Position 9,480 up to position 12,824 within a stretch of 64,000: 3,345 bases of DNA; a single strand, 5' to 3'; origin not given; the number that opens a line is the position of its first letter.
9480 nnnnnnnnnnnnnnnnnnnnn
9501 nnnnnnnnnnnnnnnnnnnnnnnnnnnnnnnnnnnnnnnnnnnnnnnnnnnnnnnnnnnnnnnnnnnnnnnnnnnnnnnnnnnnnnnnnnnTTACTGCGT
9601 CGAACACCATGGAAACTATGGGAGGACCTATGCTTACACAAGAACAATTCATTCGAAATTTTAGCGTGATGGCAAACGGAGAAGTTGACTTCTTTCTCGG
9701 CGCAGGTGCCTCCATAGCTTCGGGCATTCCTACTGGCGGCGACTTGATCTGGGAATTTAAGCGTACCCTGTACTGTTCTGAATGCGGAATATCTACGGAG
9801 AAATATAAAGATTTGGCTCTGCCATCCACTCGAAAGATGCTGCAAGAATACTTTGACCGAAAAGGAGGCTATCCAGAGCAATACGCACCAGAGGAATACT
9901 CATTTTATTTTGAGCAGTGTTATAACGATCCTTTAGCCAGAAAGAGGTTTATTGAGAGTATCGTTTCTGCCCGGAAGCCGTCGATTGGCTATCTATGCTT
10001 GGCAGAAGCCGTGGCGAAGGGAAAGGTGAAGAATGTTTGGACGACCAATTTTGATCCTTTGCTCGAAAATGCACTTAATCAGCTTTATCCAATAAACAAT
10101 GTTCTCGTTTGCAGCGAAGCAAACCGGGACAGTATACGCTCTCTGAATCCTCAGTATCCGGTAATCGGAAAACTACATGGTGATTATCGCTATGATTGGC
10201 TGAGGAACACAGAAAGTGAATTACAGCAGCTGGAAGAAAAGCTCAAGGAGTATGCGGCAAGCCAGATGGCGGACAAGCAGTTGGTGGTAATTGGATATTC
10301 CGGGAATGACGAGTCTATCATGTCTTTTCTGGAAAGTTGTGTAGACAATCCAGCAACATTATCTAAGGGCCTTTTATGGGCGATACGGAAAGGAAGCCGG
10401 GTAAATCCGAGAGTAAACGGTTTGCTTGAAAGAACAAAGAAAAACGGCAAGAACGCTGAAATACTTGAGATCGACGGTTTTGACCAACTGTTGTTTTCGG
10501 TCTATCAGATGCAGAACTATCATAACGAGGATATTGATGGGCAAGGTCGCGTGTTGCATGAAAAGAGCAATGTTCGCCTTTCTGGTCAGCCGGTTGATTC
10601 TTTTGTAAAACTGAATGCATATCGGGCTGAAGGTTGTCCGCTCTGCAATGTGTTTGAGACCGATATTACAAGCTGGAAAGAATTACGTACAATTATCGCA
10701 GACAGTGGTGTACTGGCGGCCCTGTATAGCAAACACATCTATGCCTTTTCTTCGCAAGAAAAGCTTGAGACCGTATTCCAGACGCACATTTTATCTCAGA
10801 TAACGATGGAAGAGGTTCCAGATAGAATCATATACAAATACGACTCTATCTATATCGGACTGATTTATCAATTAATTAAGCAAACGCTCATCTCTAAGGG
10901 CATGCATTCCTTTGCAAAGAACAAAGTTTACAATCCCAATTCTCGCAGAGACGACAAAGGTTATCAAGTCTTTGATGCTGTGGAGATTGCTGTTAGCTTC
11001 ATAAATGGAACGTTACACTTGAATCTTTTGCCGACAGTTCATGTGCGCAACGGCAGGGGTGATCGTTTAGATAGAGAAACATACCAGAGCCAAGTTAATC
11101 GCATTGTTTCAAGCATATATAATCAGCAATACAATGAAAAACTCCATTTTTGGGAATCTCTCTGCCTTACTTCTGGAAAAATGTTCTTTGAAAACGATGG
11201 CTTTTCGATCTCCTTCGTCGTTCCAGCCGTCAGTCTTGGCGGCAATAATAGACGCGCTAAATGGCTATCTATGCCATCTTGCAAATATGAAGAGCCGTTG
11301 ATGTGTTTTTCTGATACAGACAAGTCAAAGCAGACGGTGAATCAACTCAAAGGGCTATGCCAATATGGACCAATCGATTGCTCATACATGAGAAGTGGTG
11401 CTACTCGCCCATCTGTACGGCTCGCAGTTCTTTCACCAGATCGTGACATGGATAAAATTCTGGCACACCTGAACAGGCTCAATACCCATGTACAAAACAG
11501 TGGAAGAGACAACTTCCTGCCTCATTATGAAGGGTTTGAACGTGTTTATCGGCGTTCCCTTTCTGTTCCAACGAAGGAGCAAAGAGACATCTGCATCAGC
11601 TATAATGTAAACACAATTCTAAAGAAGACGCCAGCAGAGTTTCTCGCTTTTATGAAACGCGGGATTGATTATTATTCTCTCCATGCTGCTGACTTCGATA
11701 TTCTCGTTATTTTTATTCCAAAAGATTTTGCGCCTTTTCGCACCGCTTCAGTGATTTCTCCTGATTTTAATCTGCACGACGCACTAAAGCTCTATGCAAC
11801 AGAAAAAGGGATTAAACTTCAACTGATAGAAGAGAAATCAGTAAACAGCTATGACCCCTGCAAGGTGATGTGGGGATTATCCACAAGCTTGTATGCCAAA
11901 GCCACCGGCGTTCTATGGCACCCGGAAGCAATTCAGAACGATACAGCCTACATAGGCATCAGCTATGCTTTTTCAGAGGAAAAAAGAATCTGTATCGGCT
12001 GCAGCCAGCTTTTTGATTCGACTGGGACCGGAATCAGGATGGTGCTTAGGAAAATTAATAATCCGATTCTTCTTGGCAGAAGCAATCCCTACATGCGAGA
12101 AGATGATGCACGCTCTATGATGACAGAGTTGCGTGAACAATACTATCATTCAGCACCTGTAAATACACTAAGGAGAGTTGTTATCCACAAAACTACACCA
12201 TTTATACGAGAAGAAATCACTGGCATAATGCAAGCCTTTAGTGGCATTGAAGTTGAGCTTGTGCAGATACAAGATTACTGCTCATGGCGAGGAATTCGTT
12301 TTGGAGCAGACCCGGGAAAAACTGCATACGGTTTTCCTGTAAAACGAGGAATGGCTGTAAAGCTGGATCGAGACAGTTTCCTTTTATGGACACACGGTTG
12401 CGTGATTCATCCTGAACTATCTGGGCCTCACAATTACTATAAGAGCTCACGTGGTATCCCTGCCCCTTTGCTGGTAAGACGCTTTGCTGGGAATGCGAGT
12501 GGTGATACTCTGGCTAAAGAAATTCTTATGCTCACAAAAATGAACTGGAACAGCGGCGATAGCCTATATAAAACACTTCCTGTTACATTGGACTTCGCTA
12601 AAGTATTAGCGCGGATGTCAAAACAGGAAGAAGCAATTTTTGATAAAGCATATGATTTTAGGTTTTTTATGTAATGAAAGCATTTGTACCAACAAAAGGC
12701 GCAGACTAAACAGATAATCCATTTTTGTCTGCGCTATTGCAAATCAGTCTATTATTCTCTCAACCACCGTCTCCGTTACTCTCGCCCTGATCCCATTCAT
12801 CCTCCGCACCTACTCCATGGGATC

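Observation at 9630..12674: Single-chain SIR2-APAZ-Argonaute (short pAgo fused to its SIR2 effector)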

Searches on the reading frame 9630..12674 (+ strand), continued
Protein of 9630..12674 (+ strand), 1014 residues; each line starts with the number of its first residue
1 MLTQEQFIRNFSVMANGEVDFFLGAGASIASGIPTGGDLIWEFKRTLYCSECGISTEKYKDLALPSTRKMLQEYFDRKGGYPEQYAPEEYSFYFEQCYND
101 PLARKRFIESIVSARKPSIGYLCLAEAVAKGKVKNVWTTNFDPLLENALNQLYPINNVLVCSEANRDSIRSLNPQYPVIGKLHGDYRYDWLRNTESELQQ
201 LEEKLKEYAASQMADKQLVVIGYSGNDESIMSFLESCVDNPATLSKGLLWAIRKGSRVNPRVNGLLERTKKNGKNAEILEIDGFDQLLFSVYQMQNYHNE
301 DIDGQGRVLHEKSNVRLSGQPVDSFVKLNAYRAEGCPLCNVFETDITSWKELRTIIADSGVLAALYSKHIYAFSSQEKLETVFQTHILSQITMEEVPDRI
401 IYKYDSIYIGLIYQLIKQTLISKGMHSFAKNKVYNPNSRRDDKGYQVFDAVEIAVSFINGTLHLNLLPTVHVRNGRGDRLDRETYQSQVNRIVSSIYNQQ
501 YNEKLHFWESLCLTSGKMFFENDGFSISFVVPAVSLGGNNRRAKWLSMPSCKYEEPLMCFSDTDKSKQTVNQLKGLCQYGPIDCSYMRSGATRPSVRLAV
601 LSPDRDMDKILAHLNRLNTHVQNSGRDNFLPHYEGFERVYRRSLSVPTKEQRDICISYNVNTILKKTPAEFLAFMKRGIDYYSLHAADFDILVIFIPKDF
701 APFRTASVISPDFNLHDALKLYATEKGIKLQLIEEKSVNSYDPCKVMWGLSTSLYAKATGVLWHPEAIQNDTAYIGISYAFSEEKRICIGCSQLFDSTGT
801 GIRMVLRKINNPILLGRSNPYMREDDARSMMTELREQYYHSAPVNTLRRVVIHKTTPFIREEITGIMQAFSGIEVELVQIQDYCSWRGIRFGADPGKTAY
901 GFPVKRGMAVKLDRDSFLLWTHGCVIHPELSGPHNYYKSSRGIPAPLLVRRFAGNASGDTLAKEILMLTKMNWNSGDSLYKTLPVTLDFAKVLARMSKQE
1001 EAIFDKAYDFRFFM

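Call 56: search_protein_families(library=pfam, proteins=[L063:3790-5598:+, L063:5510-6667:+, L063:7316-9961:+, L015:5744-8011:+, L015:8005-9480:+, L019:4725-6461:+, L019:6437-8668:+, L074:580-3075:+, L074:3044-5122:+, L039:4262-7708:+], max_evalue=0.0001)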
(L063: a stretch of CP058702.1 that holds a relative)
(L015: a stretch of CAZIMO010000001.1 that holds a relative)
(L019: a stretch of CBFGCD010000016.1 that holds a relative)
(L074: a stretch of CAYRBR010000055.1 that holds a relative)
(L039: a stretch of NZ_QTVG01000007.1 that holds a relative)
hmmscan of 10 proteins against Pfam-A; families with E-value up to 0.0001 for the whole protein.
L063:3790-5598:+ (603 aa): 1 family
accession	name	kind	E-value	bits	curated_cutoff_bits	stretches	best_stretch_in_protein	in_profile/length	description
PF01555.25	N6_N4_Mtase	-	5.1e-32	112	26.7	1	75-448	1-212/221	DNA methylase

L063:5510-6667:+ (386 aa): 4 families
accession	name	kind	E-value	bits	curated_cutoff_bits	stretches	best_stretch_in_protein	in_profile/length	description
PF13304.12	AAA_21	-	9.2e-29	101.9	27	1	54-333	1-303/304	AAA domain, putative AbiEii toxin, Type IV TA system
PF13175.12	AAA_15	-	1.4e-15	58.2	32.1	1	35-250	5-198/374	AAA ATPase domain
PF02463.25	SMC_N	-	3.3e-12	46.7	40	1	36-346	5-213/220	RecF/RecN/SMC N terminal domain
PF11398.14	DUF2813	-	1.7e-06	28.1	21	0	34-72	4-42/372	Protein of unknown function (DUF2813)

L063:7316-9961:+ (882 aa): 2 families
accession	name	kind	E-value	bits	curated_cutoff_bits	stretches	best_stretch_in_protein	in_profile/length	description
PF04851.21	ResIII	-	8.3e-17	62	22.5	1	4-252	1-163/164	Type III restriction enzyme, res subunit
PF00270.35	DEAD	-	2.2e-07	31.2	26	1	62-146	12-93/167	DEAD/DEAH box helicase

L015:5744-8011:+ (756 aa): 1 family
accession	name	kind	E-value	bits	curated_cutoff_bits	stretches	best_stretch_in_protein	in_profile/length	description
PF07728.20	AAA_5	-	1.2e-11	45.2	22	1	436-611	3-138/139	AAA domain (dynein-related subfamily)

L015:8005-9480:+ (492 aa): 1 family
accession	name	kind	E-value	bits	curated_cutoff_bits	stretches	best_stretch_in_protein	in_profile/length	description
PF09563.16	RE_LlaJI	-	5.1e-53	181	23.6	2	81-317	1-241/365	LlaJI restriction endonuclease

L019:4725-6461:+ (579 aa): 2 families
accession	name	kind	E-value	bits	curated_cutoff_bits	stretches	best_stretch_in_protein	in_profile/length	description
PF01555.25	N6_N4_Mtase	-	1.1e-30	107.7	26.7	1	107-440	1-213/221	DNA methylase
PF03602.21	Cons_hypoth95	-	8.7e-05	22.7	24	0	99-121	105-128/182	Conserved hypothetical protein 95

L019:6437-8668:+ (744 aa): 3 families
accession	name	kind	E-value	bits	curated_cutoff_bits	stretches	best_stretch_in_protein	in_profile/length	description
PF04851.21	ResIII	-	2.3e-17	63.8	22.5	1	15-186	2-162/164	Type III restriction enzyme, res subunit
PF00270.35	DEAD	-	5.7e-07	29.8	26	1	21-189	4-163/167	DEAD/DEAH box helicase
PF18766.7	SWI2_SNF2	-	1.6e-06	28.4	26.7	1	32-192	13-161/221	SWI2/SNF2 ATPase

L074:580-3075:+ (832 aa): 1 family
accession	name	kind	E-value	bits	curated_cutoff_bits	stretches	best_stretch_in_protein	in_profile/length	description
PF08665.17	PglZ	-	1.6e-56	191.6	25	1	438-615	1-178/179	PglZ domain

L074:3044-5122:+ (693 aa): 3 families
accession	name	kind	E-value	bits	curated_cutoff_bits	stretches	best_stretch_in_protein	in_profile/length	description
PF13337.12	BrxL_ATPase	-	8.8e-125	416.1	25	1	164-485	1-313/313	Lon-like protease BrxL-like, ATPase domain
PF20442.3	BrxL_N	-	9e-47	158.8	28.2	1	22-153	1-132/132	BREX system Lon protease-like protein BrxL N-terminal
PF16565.11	MIT_C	-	7.2e-43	146.4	25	1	549-691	1-142/142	Phospholipase D-like domain at C-terminus of MIT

L039:4262-7708:+ (1149 aa): 5 families
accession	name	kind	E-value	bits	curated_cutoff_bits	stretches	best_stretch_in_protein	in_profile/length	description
PF11867.13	T1RH-like_C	-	3.1e-62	211.3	26.8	1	744-1105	7-327/329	Type I restriction enzyme HindI endonuclease subunit-like, C-terminal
PF18766.7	SWI2_SNF2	-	5.2e-48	164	26.7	1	276-516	2-210/221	SWI2/SNF2 ATPase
PF04313.20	HSDR_N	-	2.2e-32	113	25.1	1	21-213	12-197/198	Type I restriction enzyme R protein N terminus (HSDR_N)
PF22679.2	T1R_D3-like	-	1.1e-18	68.5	27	1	651-721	84-156/158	Type I restriction enzyme subunit R domain 3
PF04851.21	ResIII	-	3.6e-16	59.9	22.5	1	279-467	11-163/164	Type III restriction enzyme, res subunit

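Call 57: predict_structure(alignment_id=A2)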
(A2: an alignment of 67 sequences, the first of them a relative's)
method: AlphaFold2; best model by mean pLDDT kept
length: 1014 residues; sequences in the alignment: 67
mean_pLDDT: 87.4   pTM: 0.74
mean pLDDT of the five models: 87.4, 85.6, 85.0, 84.7, 79.0
residues with pLDDT >= 90: 508; 70-90: 451; 50-70: 45; < 50: 10
segments of 3 or more residues with pLDDT < 50: 307-311, 973-977
pLDDT, mean of each block of 10 residues (from residue 1): 89 92 85 78 92 82 82 89 84 88 83 82 94 88 87 88 74 86 62 64 83 92 81 89 92 79 92 92 87 88 63 76 94 94 94 90 93 95 95 89 87 94 93 96 96 92 96 94 93 92 95 91 92 91 90 92 89 90 79 89 96 96 83 93 94 94 93 95 94 94 87 88 91 91 89 86 87 91 81 86 85 79 85 87 76 91 82 86 92 89 92 93 86 73 90 89 92 54 82 80 81 71
secondary structure, 60 per line:
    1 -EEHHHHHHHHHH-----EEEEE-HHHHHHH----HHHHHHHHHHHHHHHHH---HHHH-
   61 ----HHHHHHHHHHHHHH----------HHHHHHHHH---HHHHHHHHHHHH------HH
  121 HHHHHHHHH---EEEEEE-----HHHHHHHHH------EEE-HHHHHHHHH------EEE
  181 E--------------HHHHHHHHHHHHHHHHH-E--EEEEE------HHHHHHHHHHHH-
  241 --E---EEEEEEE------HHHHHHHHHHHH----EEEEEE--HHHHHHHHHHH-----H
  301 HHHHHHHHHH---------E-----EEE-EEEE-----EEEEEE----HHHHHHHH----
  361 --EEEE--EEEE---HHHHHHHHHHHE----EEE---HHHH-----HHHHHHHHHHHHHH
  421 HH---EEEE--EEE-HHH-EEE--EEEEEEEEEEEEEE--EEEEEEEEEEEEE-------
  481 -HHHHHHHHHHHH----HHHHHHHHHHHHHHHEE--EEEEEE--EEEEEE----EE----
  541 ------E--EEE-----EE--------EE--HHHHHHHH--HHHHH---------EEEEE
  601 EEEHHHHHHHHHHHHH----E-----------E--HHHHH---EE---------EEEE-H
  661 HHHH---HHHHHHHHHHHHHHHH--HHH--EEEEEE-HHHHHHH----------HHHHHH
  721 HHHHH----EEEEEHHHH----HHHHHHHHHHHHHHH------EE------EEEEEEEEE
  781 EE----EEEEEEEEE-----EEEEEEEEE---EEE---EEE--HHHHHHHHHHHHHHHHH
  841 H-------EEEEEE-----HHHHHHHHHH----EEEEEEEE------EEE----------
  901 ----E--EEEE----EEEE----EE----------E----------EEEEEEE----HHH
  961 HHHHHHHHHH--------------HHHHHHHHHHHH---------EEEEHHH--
elements in order (helices of 4 or more, strands of 3 or more residues): H4-13 E19-23 H25-31 H36-52 H56-59 H65-78 H89-97 H101-112 H119-129 E133-138 H144-152 E159-161 H163-171 E178-181 H196-212 E217-221 H228-239 E247-253 H260-271 E276-281 H284-294 H300-310 E326-328 E330-333 E339-344 H349-356 E363-366 E369-372 H376-386 E392-394 H398-401 H407-422 E426-429 E432-434 E440-442 E445-458 E461-473 H482-493 H498-512 E517-522 E525-530 E550-552 H572-579 H582-586 E596-603 H604-616 H636-640 E655-658 H660-664 H668-683 E691-696 H698-704 H715-725 E730-734 H735-738 H743-757 E772-782 E787-795 E801-809 E813-815 E819-821 H824-841 E849-854 H860-869 E874-881 E888-890 E908-911 E916-919 E947-953 H958-970 H985-996 E1006-1009

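Call 59: fold_search(model_id=the predicted structure, library=pdb)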
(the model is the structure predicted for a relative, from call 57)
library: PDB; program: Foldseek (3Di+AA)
matches with E <= 10: 1261; with E <= 0.001: 414
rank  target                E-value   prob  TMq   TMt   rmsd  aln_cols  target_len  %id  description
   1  8k87_A                5.3e-37  1.00  0.41  0.87   3.7       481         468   30  Dimer structure of procaryotic Ago (released 2024-07-03)
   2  8jkz_B                6.3e-37  1.00  0.42  0.89   3.0       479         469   30  Cryo-EM structure of the prokaryotic SPARSA system complex (released 2024-01-24)
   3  8y7z_B                5.6e-35  1.00  0.41  0.88   3.2       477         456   30  Cryo-EM structure of the monomeric SPARSA gRNA-ssDNA complex (released 2024-10-16)
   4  8in8_C                5.6e-35  1.00  0.42  0.86   3.6       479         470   30  Cryo-EM structure of the target ssDNA-bound SIR2-APAZ/Ago-gRNA quaternary complex (released 2023-07-05)
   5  8jl0_A                1.3e-30  1.00  0.33  0.53  10.3       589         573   21  Cryo-EM structure of the prokaryotic SPARSA system complex (released 2024-01-24)
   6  8jkz_A                2.3e-29  1.00  0.32  0.50   9.9       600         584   22  Cryo-EM structure of the prokaryotic SPARSA system complex (released 2024-01-24)
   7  8y80_E                6.6e-29  1.00  0.42  0.68   5.8       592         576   21  Cryo-EM structure of the tetrameric SPARSA gRNA-ssDNA complex (released 2024-10-16)
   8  5awh_B                2.2e-28  1.00  0.48  0.66   6.6       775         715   14  Rhodobacter sphaeroides Argonaute in complex with guide RNA/target DNA heteroduplex (released 2016-07-06)
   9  8j7s_A                4.8e-28  1.00  0.36  0.77   5.0       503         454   18  Structure of the SPARTA complex (released 2024-03-06)
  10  8i88_B                5.6e-28  1.00  0.38  0.80   4.4       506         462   18  Cryo-EM structure of TIR-APAZ/Ago-gRNA complex (released 2023-07-05)
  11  9qbq_D                5.9e-28  1.00  0.38  0.79   4.5       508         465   22  Crystal structure of apo SPARDA complex from Xanthobacter autotrophicus (released 2025-12-17)
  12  9vx1_D                6.9e-28  1.00  0.39  0.78   4.0       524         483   21  The cryo-EM structure of gRNA-bound SPARDA complex (released 2026-01-14)
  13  9qbp_B                9.0e-28  1.00  0.38  0.80   4.7       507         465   21  Crystal structure of Enhydrobacter aerosaccus apo SPARDA complex (released 2025-12-17)
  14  9vx1_A                1.2e-27  1.00  0.39  0.77   4.0       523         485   20  The cryo-EM structure of gRNA-bound SPARDA complex (released 2026-01-14)
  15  8qlp_B                1.5e-27  1.00  0.37  0.79   4.5       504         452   19  CryoEM structure of the RNA/DNA bound SPARTA (BabAgo/TIR-APAZ) tetrameric complex (released 2024-01-31)
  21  8z92_A                4.0e-27  1.00  0.39  0.82   3.9       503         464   20  Crystal structure of CrtAgo/TIR-APAZ in complex with guide DNA and 16-nt target DNA (released 2025-03-12)
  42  8z92_B                1.7e-25  1.00  0.40  0.81   3.6       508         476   20  Crystal structure of CrtAgo/TIR-APAZ in complex with guide DNA and 16-nt target DNA (released 2025-03-12)
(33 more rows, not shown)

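Call 90: search_dna_similar(query=window:9630-12674:+, collection=plasmids, mode=protein, max_rows=12, max_evalue=1e-20)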
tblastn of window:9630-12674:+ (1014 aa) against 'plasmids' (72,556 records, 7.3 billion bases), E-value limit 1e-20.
Records with a match: 7; places in all: 7; records where one place covers at least 80% of the query: 3.
Best place of each record, by identity: <60% 7.
By first word of the organism name: Rhizobium 2; Sagittula 1; Paracoccaceae 1; Bradyrhizobium 1; Vibrio 1; Pantoea 1.
By predicted mobility (MOB-suite, as given by PLSDB): conjugative 5; non-mobilizable 2.
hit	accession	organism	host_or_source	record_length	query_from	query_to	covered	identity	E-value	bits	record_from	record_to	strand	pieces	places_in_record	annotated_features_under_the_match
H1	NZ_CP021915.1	Sagittula sp. P11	cell culture,sulfidic waters (60 m) ...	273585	1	1014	87%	32.1%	2e-62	443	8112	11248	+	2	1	SIR2 family protein | hypothetical protein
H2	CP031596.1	Paracoccaceae bacterium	Isolate culture,marine surface water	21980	1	1014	87%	31.7%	9e-63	442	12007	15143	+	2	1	hypothetical protein (x2)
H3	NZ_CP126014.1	Bradyrhizobium japonicum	Glycine max,soybean,root nodule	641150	21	1014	83%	29.1%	2e-58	363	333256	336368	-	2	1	SIR2 family protein | nuclease PIN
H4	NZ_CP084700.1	Rhizobium ruizarguesonis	Pisum sativum L.,Cell culture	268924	19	1014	75%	31.8%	8e-55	367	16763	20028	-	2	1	SIR2 family protein | nuclease PIN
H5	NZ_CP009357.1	Vibrio tubiashii ATCC 19109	Mercenaria mercenaria,Larvae from hard ...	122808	710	1014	30%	29.2%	8e-21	107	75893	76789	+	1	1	hypothetical protein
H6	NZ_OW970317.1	Pantoea agglomerans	Olive knot caused by Pseudomonas ...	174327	22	288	26%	33.0%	2e-27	128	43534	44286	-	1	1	SIR2 family protein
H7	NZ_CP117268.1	Rhizobium rhododendri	Rhododendron sp.,pure bacterial ...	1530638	33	187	15%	36.9%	6e-22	110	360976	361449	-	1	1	record has no annotation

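Call 91: search_dna_similar(query=window:9630-12674:+, collection=phages, mode=protein, max_rows=8, max_evalue=1e-10)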
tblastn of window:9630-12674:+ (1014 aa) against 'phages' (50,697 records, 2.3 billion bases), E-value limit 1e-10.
Records with a match: 4; places in all: 4; records where one place covers at least 80% of the query: 0.
Best place of each record, by identity: <60% 4.
By first word of the organism name: Vibrio 2; Bacteriophage 1; Haloferax 1.
By host as written in the record: - 1; Vibrio cyclitrophicus 10N.286.55.B4 1; Vibrio cyclitrophicus 10N.286.45.B12 1; Haloferax gibbonsii Ma2.38 1.
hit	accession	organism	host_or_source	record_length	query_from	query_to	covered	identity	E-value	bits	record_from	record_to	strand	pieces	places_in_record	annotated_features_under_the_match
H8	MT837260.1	Bacteriophage sp.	human fecal samples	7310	5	486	48%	26.9%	2e-38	162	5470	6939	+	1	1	record has no annotation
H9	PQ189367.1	Vibrio phage 10N.286.55.B4_PE002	Vibrio cyclitrophicus 10N.286.55.B4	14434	21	351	33%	30.4%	8e-27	125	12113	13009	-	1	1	hypothetical protein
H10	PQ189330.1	Vibrio phage 10N.286.45.B12_PE001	Vibrio cyclitrophicus 10N.286.45.B12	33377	21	293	27%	30.6%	8e-26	121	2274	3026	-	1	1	hypothetical protein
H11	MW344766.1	Haloferax virus Halfgib1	Haloferax gibbonsii Ma2.38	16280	17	293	27%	29.0%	2e-19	100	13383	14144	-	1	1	tetratricopeptide repeat protein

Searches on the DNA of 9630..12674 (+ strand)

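Call 9: search_dna_similar(query=window:9630-12674:+, collection=ecoli_genomes, mode=near, max_rows=15)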
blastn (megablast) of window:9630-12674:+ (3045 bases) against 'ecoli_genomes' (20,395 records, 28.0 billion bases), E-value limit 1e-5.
No match.
